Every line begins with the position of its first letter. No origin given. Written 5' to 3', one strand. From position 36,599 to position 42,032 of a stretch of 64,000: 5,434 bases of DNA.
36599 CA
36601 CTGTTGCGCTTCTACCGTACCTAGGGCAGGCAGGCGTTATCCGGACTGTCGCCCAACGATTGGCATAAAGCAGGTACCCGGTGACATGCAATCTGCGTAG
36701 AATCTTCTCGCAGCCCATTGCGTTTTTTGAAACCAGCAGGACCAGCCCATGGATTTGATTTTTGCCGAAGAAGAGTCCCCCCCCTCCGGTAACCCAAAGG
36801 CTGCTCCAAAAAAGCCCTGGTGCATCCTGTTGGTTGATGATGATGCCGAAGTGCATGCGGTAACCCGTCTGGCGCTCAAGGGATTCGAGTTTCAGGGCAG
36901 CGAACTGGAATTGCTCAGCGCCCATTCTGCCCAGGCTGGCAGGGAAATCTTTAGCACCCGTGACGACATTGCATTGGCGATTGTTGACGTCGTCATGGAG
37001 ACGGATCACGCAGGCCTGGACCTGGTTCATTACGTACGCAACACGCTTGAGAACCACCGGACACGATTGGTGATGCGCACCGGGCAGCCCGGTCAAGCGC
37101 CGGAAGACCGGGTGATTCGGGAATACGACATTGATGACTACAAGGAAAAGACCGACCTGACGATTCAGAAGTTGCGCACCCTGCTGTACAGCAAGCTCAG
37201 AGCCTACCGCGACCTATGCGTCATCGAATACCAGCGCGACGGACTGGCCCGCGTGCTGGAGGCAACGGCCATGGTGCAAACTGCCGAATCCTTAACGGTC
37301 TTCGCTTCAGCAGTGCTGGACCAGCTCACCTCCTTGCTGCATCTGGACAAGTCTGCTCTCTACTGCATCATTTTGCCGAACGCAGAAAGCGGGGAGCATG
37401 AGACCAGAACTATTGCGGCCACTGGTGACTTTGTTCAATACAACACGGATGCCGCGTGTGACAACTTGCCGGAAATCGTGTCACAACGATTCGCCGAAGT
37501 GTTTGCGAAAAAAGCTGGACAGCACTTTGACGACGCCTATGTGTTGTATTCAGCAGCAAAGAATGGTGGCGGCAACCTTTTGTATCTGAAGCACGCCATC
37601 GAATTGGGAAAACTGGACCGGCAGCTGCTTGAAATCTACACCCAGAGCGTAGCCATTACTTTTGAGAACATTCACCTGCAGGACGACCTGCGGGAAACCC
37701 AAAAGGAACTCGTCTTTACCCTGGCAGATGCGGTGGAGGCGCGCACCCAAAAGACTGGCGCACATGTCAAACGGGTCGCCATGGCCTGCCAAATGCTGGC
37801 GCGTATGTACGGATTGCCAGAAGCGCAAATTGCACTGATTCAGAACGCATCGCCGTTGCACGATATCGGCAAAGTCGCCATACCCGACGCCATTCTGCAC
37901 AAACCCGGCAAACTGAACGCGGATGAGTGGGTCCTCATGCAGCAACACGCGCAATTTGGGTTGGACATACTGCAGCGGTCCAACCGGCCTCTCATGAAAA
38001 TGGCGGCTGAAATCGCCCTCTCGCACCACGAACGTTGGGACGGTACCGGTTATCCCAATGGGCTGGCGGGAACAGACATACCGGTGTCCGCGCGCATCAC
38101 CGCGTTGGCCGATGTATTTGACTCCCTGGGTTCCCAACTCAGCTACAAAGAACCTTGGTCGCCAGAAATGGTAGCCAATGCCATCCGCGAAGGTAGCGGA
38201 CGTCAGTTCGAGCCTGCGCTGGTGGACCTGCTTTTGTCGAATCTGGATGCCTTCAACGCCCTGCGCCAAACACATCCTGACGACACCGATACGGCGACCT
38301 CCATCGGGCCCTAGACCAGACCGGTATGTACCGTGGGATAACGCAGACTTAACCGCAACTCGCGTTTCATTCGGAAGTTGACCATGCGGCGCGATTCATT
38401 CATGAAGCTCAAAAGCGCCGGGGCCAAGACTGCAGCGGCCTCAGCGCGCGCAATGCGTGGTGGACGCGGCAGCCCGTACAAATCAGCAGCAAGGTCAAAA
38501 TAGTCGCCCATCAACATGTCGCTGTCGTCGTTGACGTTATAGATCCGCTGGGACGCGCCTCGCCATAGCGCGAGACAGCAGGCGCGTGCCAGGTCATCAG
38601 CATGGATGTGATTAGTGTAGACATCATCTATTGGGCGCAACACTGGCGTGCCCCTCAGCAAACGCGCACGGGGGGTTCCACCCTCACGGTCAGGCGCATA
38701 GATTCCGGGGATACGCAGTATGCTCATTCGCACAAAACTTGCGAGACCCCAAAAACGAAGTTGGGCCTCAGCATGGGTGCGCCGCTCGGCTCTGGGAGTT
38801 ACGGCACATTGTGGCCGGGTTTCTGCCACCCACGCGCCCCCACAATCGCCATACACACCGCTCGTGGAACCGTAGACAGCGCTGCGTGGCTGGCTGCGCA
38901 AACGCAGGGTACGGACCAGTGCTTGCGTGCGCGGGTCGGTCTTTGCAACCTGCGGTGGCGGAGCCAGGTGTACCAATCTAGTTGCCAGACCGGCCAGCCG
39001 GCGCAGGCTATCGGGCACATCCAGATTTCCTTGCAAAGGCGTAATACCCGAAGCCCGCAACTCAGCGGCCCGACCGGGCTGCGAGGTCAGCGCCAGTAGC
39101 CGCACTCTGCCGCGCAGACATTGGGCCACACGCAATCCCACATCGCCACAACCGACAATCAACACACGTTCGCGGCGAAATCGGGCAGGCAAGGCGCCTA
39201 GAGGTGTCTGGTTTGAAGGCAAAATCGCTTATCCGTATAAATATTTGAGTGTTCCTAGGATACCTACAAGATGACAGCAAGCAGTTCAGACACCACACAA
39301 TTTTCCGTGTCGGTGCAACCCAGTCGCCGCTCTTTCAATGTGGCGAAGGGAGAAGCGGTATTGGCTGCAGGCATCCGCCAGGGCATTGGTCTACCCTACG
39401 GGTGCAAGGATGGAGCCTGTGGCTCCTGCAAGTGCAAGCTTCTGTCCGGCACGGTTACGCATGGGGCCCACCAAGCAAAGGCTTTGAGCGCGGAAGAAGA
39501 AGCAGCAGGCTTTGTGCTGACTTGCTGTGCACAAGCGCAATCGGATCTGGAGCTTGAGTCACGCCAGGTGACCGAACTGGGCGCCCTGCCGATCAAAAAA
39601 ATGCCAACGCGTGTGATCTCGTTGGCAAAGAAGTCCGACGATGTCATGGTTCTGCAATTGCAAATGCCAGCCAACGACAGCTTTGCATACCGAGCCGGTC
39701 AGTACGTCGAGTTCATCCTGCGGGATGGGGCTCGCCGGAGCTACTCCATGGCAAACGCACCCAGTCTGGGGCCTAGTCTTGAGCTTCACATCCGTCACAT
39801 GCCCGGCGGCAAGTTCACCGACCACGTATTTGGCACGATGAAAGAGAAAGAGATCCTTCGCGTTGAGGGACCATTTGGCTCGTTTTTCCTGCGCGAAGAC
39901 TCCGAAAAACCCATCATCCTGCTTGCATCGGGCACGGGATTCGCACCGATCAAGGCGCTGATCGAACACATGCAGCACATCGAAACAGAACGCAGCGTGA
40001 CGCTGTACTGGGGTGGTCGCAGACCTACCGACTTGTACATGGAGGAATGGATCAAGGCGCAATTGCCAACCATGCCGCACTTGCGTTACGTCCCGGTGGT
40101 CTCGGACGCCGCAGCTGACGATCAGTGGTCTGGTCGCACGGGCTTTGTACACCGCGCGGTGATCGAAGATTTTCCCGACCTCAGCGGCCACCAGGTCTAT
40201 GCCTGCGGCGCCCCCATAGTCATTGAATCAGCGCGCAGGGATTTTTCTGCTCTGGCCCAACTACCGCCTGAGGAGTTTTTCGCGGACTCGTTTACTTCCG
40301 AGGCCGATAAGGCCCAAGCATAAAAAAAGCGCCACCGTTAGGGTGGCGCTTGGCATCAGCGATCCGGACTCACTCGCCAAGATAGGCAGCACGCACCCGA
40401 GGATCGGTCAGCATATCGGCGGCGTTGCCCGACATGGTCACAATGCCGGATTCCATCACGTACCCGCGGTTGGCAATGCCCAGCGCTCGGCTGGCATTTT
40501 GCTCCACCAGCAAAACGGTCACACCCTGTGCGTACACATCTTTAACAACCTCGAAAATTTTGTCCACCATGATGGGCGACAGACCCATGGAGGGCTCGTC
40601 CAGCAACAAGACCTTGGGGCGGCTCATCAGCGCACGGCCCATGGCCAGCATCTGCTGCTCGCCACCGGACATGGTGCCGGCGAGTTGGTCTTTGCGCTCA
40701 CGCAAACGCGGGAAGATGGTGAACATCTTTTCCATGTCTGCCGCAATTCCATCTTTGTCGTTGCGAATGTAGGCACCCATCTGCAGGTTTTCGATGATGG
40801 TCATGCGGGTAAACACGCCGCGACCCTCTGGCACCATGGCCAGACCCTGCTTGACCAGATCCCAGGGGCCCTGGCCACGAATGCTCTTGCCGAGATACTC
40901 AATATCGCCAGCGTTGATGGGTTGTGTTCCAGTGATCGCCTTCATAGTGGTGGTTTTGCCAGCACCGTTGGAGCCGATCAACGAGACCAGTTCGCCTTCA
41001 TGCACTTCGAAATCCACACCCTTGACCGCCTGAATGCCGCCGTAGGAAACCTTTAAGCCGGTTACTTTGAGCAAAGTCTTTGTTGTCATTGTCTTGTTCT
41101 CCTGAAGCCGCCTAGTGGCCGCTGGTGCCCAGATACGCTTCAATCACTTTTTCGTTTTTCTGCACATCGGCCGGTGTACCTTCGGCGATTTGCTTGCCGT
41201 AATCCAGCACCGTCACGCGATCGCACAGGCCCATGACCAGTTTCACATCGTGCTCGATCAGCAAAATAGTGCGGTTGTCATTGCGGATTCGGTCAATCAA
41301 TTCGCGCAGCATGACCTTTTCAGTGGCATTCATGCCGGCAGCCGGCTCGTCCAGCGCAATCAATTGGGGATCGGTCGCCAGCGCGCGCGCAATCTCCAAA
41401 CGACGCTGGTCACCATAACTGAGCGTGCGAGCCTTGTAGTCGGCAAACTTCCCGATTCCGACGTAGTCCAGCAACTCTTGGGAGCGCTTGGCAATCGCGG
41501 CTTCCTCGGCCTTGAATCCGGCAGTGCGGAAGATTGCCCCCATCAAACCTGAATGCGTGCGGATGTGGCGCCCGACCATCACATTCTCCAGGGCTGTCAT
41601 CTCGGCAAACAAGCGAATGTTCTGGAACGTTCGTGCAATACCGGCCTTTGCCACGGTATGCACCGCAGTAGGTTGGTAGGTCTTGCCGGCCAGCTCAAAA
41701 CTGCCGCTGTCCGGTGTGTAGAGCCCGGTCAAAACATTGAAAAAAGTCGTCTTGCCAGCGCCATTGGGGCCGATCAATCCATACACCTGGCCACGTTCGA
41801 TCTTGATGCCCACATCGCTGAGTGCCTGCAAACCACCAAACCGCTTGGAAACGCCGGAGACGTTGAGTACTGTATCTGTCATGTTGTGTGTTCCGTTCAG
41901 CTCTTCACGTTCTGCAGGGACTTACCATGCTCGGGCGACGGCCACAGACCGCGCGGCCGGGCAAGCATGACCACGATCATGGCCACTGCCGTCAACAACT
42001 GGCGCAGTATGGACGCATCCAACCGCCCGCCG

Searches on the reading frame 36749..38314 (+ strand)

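Call 46: search_protein_families(library=pfam, proteins=[window:36749-38314:+], max_evalue=0.00001)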
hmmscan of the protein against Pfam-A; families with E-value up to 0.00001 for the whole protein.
window:36749-38314:+ (521 aa): 3 families
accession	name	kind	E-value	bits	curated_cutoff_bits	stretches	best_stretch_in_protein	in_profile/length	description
PF11849.14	DUF3369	-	8.8e-37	127.4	27.2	1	146-313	1-167/168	Domain of unknown function (DUF3369)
PF13487.12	HD_5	-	4.7e-30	105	27.2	1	325-491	3-170/170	HD domain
PF01966.28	HD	-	1.6e-20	73.9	22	1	337-458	2-114/116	HD domain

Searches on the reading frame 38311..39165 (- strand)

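Call 47: search_protein_families(library=pfam, proteins=[window:38311-39165:-], max_evalue=0.00001)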
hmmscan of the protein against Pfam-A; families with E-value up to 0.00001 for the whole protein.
window:38311-39165:- (284 aa): 1 family
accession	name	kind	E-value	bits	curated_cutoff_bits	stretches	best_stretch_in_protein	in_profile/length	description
PF01370.27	Epimerase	-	5.4e-06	26.4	20.9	0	22-211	24-239/240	NAD dependent epimerase/dehydratase family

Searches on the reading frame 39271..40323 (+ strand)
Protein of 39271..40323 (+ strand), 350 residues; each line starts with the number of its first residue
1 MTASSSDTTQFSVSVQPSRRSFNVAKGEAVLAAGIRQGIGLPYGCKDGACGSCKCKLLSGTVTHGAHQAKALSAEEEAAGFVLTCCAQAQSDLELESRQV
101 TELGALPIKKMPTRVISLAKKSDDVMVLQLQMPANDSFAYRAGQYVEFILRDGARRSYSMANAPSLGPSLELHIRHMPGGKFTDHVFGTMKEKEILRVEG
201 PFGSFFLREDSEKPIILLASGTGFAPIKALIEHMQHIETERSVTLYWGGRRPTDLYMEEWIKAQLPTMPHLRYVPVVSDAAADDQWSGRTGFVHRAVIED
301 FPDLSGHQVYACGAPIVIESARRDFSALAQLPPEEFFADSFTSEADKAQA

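Call 47: search_protein_families(library=pfam, proteins=[window:39271-40323:+], max_evalue=0.00001)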
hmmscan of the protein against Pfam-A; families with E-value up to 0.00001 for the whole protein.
window:39271-40323:+ (350 aa): 3 families
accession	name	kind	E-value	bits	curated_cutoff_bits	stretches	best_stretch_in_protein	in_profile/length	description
PF00175.26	NAD_binding_1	-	1.4e-19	71.2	22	1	217-322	1-108/109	Oxidoreductase NAD-binding domain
PF00111.32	Fer2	-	6.1e-16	58.6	21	1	15-89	3-76/77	2Fe-2S iron-sulfur cluster binding domain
PF00970.30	FAD_binding_6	-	1.8e-13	51.1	21.1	1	114-205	3-97/99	Oxidoreductase FAD-binding domain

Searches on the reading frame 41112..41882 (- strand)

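Call 47: search_protein_families(library=pfam, proteins=[window:41112-41882:-], max_evalue=0.00001)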
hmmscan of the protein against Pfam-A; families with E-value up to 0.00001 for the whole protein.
window:41112-41882:- (256 aa): 3 families
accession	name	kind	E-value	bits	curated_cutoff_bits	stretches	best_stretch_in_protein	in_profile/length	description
PF00005.33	ABC_tran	-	6.5e-32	111.4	25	1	21-181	1-136/137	ABC transporter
PF12399.14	BCA_ABC_TP_C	-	2e-12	46.9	25.5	1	231-254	2-25/27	Branched-chain amino acid ATP-binding cassette transporter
PF13304.12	AAA_21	-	4.5e-07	30.7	27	0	34-64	2-49/304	AAA domain, putative AbiEii toxin, Type IV TA system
